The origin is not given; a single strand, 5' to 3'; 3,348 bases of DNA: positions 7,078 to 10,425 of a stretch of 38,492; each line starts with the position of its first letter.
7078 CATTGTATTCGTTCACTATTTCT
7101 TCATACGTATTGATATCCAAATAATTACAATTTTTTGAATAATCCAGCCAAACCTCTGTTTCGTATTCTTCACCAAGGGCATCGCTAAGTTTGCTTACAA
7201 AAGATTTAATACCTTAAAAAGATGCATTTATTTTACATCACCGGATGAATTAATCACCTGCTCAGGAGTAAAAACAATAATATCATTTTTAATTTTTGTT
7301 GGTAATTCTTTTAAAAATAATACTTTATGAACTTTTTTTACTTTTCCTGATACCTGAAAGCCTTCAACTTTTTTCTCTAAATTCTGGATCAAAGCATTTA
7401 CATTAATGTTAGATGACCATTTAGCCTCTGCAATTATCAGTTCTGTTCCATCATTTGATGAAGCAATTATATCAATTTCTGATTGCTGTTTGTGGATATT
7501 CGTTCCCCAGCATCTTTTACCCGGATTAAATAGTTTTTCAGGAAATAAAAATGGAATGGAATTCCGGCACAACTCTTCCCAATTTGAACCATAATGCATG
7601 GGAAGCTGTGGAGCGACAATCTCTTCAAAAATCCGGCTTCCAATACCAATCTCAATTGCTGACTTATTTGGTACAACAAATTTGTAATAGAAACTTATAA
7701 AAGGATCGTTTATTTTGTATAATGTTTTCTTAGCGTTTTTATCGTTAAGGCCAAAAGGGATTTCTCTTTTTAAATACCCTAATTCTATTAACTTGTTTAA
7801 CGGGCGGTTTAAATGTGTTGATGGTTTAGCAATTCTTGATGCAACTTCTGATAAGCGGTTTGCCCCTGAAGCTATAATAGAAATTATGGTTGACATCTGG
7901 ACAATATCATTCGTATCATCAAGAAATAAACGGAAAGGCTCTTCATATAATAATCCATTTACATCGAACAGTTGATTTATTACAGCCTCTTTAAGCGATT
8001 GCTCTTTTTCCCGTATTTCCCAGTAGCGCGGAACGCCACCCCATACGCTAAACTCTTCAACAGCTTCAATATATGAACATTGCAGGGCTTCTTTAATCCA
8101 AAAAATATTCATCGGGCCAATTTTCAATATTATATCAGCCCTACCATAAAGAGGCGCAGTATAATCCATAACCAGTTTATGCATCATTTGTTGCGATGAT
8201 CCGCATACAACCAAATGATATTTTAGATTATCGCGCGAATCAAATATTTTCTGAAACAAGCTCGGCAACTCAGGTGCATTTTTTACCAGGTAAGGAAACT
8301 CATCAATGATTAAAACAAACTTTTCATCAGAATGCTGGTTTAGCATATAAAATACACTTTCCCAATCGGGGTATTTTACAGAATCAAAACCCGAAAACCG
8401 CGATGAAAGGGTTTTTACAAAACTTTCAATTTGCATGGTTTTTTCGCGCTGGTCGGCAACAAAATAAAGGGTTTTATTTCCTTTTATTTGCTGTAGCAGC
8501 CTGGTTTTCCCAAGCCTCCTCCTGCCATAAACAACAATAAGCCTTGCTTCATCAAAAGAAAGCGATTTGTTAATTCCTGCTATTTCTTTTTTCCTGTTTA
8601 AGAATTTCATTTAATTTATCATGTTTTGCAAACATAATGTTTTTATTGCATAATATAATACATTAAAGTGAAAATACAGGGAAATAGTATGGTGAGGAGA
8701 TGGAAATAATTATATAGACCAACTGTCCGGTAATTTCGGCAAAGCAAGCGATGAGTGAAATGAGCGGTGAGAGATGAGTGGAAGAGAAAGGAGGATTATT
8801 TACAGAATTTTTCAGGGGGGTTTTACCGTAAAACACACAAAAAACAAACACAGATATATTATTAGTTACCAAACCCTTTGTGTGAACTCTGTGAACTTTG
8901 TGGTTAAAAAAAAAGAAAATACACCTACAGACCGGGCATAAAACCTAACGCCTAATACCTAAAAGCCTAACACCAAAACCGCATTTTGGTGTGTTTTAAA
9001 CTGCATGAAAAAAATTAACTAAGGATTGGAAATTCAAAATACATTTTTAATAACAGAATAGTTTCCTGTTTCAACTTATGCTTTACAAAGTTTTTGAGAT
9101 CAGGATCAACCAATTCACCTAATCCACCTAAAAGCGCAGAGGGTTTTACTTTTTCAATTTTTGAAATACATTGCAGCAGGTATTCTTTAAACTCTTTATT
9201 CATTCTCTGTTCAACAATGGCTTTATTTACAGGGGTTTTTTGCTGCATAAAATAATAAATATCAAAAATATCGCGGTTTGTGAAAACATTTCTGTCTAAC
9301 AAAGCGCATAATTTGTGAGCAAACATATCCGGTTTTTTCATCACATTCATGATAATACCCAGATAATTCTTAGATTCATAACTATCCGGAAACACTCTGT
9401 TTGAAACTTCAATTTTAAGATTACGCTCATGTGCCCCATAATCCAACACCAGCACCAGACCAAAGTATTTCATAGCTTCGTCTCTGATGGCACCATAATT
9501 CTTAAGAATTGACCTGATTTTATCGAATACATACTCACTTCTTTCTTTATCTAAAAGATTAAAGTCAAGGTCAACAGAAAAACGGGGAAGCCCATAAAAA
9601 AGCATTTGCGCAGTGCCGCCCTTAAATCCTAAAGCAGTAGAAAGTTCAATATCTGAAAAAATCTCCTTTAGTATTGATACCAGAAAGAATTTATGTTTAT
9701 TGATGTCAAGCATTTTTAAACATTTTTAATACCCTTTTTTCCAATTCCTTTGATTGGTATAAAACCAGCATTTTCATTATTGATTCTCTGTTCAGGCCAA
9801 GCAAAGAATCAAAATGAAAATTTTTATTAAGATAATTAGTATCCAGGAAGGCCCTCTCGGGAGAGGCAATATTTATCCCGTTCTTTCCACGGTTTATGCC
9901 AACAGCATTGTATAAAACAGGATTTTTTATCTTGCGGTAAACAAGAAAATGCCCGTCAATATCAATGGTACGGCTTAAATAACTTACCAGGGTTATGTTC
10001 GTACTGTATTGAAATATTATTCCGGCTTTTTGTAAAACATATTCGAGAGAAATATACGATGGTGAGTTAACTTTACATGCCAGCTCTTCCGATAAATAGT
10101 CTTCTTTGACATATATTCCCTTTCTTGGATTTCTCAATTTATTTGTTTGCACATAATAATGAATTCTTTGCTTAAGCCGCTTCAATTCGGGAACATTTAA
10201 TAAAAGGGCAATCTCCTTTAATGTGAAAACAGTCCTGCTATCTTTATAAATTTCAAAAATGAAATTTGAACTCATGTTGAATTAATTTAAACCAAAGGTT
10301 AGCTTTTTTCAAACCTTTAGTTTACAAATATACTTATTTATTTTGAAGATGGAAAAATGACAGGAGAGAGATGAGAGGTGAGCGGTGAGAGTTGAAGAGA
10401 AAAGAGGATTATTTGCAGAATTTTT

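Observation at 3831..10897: Accessory (defence-like) island of ATPase-nuclease-type genes and AbiE inserted between two DUF354 paralogs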

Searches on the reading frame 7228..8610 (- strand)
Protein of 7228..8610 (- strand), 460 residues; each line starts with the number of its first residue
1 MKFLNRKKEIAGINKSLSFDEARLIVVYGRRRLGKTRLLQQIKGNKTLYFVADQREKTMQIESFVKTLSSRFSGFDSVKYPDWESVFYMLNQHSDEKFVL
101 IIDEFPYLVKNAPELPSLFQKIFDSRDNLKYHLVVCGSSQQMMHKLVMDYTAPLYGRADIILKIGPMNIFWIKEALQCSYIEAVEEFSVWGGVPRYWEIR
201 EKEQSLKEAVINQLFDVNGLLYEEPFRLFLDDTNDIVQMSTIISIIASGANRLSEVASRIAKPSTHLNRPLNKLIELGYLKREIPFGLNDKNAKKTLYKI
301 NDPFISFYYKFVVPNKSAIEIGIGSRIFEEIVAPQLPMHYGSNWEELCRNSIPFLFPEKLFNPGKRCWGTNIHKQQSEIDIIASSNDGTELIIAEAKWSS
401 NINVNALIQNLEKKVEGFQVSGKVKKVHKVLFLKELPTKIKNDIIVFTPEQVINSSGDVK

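Call 3: search_protein_families(library=pfam, proteins=[window:7228-8610:-], max_evalue=0.01)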
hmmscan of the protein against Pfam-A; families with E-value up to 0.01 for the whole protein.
window:7228-8610:- (460 aa): 4 families
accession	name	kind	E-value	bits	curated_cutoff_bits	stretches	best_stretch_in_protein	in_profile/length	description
PF01637.24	ATPase_2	-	2e-21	77.3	33.2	1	3-167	1-182/225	ATPase domain predominantly from Archaea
PF03008.20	DUF234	-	1.1e-13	51.9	22.5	1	308-400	1-91/100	Archaea bacterial proteins of unknown function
PF13173.12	AAA_14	-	1.1e-08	35.6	27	1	23-166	3-122/129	AAA domain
PF13401.12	AAA_22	-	9.1e-05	23.2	27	1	21-138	4-125/130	AAA domain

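Call 4: search_protein_families(library=padloc, proteins=[window:7228-8610:-], max_evalue=0.01)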
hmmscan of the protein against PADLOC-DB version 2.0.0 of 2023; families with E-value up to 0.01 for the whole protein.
window:7228-8610:- (460 aa): 6 families
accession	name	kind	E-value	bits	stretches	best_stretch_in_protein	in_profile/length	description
PDLC04984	PDC-S27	-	6.9e-48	161.7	1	2-433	3-449/474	-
PDLC04985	PDC-S27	-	2.2e-21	74.3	1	2-427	5-444/484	-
PDLC04791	PDC-S01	-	3e-09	34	1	7-212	4-186/395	-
PDLC04789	PDC-S01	-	4.2e-08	30.6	1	19-214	14-183/375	-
PDLC04787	PDC-S01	-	2.8e-06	24.5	1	3-215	10-203/412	-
PDLC04790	PDC-S01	-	0.00097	16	0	19-59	24-65/422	-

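Call 5: search_protein_families(library=ncbifam, proteins=[window:7228-8610:-], max_evalue=0.001)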
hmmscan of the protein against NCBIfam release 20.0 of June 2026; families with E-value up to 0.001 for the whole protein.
window:7228-8610:- (460 aa): 0 families

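Call 30: search_solved_structures(query=window:7228-8610:-, max_evalue=0.01, show_alignments=1)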
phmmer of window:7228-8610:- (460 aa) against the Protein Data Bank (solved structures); distinct sequences matched with E-value up to 0.01: 1.
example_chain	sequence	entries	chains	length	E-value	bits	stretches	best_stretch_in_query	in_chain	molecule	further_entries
2qen_A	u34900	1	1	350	0.00023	23.1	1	83-160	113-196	WALKER-TYPE ATPASE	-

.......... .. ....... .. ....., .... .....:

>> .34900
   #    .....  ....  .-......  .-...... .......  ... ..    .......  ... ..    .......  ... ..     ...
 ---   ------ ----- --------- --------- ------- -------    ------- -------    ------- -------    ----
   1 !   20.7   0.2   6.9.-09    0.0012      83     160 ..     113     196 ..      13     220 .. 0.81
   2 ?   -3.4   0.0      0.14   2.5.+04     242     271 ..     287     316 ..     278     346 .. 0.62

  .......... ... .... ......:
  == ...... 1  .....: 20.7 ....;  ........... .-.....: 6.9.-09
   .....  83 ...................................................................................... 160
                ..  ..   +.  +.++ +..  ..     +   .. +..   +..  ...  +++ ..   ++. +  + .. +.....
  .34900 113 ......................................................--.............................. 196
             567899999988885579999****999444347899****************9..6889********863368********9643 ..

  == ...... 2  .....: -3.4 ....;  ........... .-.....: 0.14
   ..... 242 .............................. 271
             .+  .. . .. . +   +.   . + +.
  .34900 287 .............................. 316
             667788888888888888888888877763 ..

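Call 39: find_homologous_proteins(query=window:7228-8610:-)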
Query window:7228-8610:- (460 aa): 4233 proteins with E <= 0.001 among 8000 candidates; the best 120 are listed.
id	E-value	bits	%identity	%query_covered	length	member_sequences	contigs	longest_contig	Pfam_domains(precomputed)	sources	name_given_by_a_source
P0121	0.0e+0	1037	100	100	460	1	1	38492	PF13173.13,PF03008.21,PF01637.25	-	-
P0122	2.2e-181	621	58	99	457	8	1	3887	PF13173.13,PF03008.21,PF13401.13,PF01637.25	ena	-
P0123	3.6e-180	617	59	100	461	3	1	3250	PF13173.13,PF03008.21,PF13401.13,PF01637.25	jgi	-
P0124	2.2e-179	615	58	99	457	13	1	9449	PF13173.13,PF03008.21,PF13401.13,PF01637.25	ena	-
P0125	7.7e-174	597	55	100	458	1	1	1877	PF13173.13,PF03008.21,PF13401.13,PF01637.25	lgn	-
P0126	9.7e-174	596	54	99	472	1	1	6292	PF13173.13,PF03008.21,PF13401.13,PF01637.25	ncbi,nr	ncbi:MAG: ATP-binding protein [Bacteroidota bacterium]|nr:ATP-binding protein [Bacteroidota bacteriu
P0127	1.2e-173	596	55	99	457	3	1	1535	PF13173.13,PF03008.21,PF01637.25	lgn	-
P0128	8.3e-173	593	57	99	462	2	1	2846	PF13173.13,PF03008.21,PF01637.25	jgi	-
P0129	1.1e-172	593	55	99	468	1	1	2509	PF13173.13,PF03008.21,PF13401.13,PF01637.25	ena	-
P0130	2.2e-172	592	56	98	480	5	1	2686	PF13173.13,PF03008.21,PF01637.25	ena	-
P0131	3.5e-172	591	56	99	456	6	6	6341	PF13173.13,PF03008.21,PF01637.25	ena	-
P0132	6.4e-172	590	56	99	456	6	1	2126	PF13173.13,PF03008.21,PF01637.25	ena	-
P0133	9.2e-172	590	55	99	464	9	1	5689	PF13173.13,PF03008.21,PF01637.25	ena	-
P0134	1.7e-171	589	55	99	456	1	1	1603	PF13173.13,PF03008.21,PF01637.25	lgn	-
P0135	3.0e-171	588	55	99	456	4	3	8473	PF13173.13,PF03008.21,PF01637.25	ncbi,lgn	-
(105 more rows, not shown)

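Call 70: predict_structure(alignment_id=A2)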
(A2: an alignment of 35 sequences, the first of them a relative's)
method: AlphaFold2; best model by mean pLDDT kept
length: 460 residues; sequences in the alignment: 35
mean_pLDDT: 92.4   pTM: 0.89
mean pLDDT of the five models: 92.4, 91.8, 89.9, 89.1, 87.7
residues with pLDDT >= 90: 373; 70-90: 80; 50-70: 6; < 50: 1
segments of 3 or more residues with pLDDT < 50: none
pLDDT, mean of each block of 10 residues (from residue 1): 78 93 94 89 93 94 96 93 96 93 94 94 93 93 86 89 92 94 98 93 96 96 89 85 95 93 89 91 91 87 96 96 96 97 97 94 94 93 96 97 94 91 91 94 95 76
secondary structure, 60 per line:
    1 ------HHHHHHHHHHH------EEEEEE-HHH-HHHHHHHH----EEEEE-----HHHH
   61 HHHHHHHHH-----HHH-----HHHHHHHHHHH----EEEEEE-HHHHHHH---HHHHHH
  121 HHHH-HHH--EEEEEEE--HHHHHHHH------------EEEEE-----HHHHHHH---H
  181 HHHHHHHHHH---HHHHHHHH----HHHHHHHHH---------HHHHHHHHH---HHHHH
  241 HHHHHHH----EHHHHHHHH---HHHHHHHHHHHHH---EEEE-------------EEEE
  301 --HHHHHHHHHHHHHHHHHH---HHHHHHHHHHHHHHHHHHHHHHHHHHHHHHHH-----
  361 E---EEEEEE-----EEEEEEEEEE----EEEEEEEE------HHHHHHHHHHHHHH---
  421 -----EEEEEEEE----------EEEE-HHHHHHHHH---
elements in order: H7-17 E24-29 H35-42 E47-51 H57-69 H83-93 E98-103 H105-111 H115-124 E131-137 H140-147 E160-164 H170-176 H180-190 H194-201 H206-214 H224-232 H236-247 H253-260 H264-276 E280-283 E297-300 H303-320 H324-355 E365-370 E376-385 E390-397 H404-417 E426-433 E444-447 H449-457

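Call 74: fold_search(model_id=the predicted structure, library=pdb)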
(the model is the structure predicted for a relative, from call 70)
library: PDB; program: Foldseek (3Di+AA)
matches with E <= 10: 1758; with E <= 0.001: 217
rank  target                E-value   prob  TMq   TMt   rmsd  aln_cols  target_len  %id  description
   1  2qen                  1.5e-14  1.00  0.49  0.62   5.0       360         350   20  The walker-type atpase paby2304 of pyrococcus abyssi (released 2008-07-01)
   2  2fna_A                1.9e-11  1.00  0.50  0.63   5.3       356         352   20  Crystal structure of an archaeal aaa+ atpase (sso1545) from sulfolobus solfataricus p2 at 2.00 A resolution (released 2006-02-07)
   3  2v1u_A                6.7e-09  1.00  0.35  0.40   8.6       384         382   12  STRUCTURE OF THE AEROPYRUM PERNIX ORC1 PROTEIN IN COMPLEX WITH DNA (released 2007-09-18)
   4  7tjh_D                8.8e-09  1.00  0.32  0.34  13.4       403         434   11  S. cerevisiae ORC bound to 84 bp ARS1 DNA and Cdc6 (state 1) with flexible Orc6 N-terminal domain (released 2022-10-05)
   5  7tji_D                9.9e-09  1.00  0.31  0.32  13.3       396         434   13  S. cerevisiae ORC bound to 84 bp ARS1 DNA and Cdc6 (state 2) with flexible Orc6 N-terminal domain (released 2022-10-05)
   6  5ujm_E                1.0e-08  1.00  0.34  0.42  15.8       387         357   13  Structure of the active form of human Origin Recognition Complex and its ATPase motor module (released 2017-02-08)
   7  7tjj_D                1.1e-08  1.00  0.32  0.33  13.5       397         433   11  S. cerevisiae ORC bound to 84 bp ARS1 DNA and Cdc6 (state 1) with docked Orc6 N-terminal domain (released 2022-10-05)
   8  1fnn_A                1.6e-08  1.00  0.37  0.43  12.0       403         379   14  CRYSTAL STRUCTURE OF CDC6P FROM PYROBACULUM AEROPHILUM (released 2000-10-04)
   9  4xgc_E                1.9e-08  1.00  0.31  0.35  17.3       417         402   12  Crystal structure of the eukaryotic origin recognition complex (released 2015-04-01)
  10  7tjj_E                2.7e-08  1.00  0.28  0.29  15.6       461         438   12  S. cerevisiae ORC bound to 84 bp ARS1 DNA and Cdc6 (state 1) with docked Orc6 N-terminal domain (released 2022-10-05)
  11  7tjh_I                3.0e-08  1.00  0.28  0.34  15.4       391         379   12  S. cerevisiae ORC bound to 84 bp ARS1 DNA and Cdc6 (state 1) with flexible Orc6 N-terminal domain (released 2022-10-05)
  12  7tji_I                3.4e-08  1.00  0.31  0.37  15.5       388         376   12  S. cerevisiae ORC bound to 84 bp ARS1 DNA and Cdc6 (state 2) with flexible Orc6 N-terminal domain (released 2022-10-05)
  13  8s0c_E                4.2e-08  1.00  0.33  0.40  15.0       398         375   10  H. sapiens ORC1-5 bound to double stranded DNA as part of the MCM-ORC complex (released 2024-10-02)
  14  7jgr_A                4.7e-08  1.00  0.30  0.34  12.4       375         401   14  Structure of Drosophila ORC bound to DNA (84 bp) and Cdc6 (released 2020-09-09)
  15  9gjw_D                5.3e-08  1.00  0.32  0.33  13.8       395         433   11  OCCM maturation intermediate stalled with an Arginine Finger mutation in Mcm2 (released 2025-03-05)
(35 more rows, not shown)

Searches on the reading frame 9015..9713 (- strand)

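Call 3: search_protein_families(library=pfam, proteins=[window:9015-9713:-], max_evalue=0.01)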
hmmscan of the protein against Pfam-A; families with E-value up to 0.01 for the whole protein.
window:9015-9713:- (232 aa): 1 family
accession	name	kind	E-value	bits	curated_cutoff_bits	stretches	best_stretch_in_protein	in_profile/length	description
PF08843.17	AbiEii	-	1.1e-20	75.1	22.5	1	14-180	2-191/238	Nucleotidyl transferase AbiEii toxin, Type IV TA system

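Call 4: search_protein_families(library=padloc, proteins=[window:9015-9713:-], max_evalue=0.01)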
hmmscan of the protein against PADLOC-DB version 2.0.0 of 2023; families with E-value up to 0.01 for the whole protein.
window:9015-9713:- (232 aa): 23 families
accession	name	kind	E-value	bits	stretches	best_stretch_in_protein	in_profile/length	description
PDLC02324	AbiEii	-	8e-100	331.4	1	3-231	2-230/231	AbiEii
PDLC02330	AbiEii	-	5e-22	76.7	1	1-211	1-204/219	AbiEii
PDLC02307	AbiEii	-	1.5e-18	65.4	1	11-161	12-150/219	AbiEii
PDLC02293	AbiEii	-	3.9e-18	63.9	2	100-174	131-209/270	AbiEii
PDLC02323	AbiEii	-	2e-16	58.3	1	10-187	24-216/248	AbiEii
PDLC02290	AbiEii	-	3.6e-15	54.2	1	12-160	9-164/290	AbiEii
PDLC02296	AbiEii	-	1.7e-14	51.7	2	112-187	153-233/282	AbiEii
PDLC02305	AbiEii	-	8.3e-14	49.5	1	11-160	28-195/306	AbiEii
PDLC02328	AbiEii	-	3.5e-13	48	1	26-158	13-144/203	AbiEii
PDLC02304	AbiEii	-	6.8e-13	47.1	2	9-71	25-85/260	AbiEii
PDLC02294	AbiEii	-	5.6e-12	44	1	12-183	29-208/260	AbiEii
PDLC02313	AbiEii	-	4.4e-11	40.8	2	9-72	26-90/254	AbiEii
PDLC02298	AbiEii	-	9.9e-11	39.5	1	6-187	7-191/220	AbiEii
PDLC02321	AbiEii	-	9.3e-10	36.6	2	6-65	23-75/296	AbiEii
PDLC02317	AbiEii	-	2.8e-08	31.1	2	9-61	25-78/396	AbiEii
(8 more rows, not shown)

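Call 5: search_protein_families(library=ncbifam, proteins=[window:9015-9713:-], max_evalue=0.001)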
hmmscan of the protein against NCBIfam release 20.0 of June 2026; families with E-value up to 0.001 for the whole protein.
window:9015-9713:- (232 aa): 0 families

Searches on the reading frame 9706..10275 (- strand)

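Call 3: search_protein_families(library=pfam, proteins=[window:9706-10275:-], max_evalue=0.01)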
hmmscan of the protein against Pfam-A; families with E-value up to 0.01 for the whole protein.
window:9706-10275:- (189 aa): 0 families

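Call 4: search_protein_families(library=padloc, proteins=[window:9706-10275:-], max_evalue=0.01)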
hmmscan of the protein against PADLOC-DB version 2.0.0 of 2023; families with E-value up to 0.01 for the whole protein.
window:9706-10275:- (189 aa): 7 families
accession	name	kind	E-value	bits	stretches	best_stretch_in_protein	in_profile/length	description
PDLC02255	AbiEi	-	3.9e-69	230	1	3-188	2-186/186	AbiEi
PDLC02241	AbiEi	-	3e-19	67.6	1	13-183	12-192/199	AbiEi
PDLC02230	AbiEi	-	3.2e-13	47.8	1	25-151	9-137/192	AbiEi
PDLC02272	AbiEi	-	1.3e-11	42.7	1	35-187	30-196/200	AbiEi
PDLC02232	AbiEi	-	1.2e-09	36.3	1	9-154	13-167/177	AbiEi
PDLC02240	AbiEi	-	0.00074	17.1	1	40-152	40-164/216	AbiEi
PDLC02266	AbiEi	-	0.0027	15.1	1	3-56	4-56/258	AbiEi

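Call 5: search_protein_families(library=ncbifam, proteins=[window:9706-10275:-], max_evalue=0.001)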
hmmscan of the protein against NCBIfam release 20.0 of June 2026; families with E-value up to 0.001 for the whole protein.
window:9706-10275:- (189 aa): 1 family
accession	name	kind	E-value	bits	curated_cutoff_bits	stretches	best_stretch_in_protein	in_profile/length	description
NF047376.1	TAA_AbiEi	equivalog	5.5e-08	32.7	150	1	8-98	12-111/172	type IV toxin-antitoxin system AbiEi family antitoxin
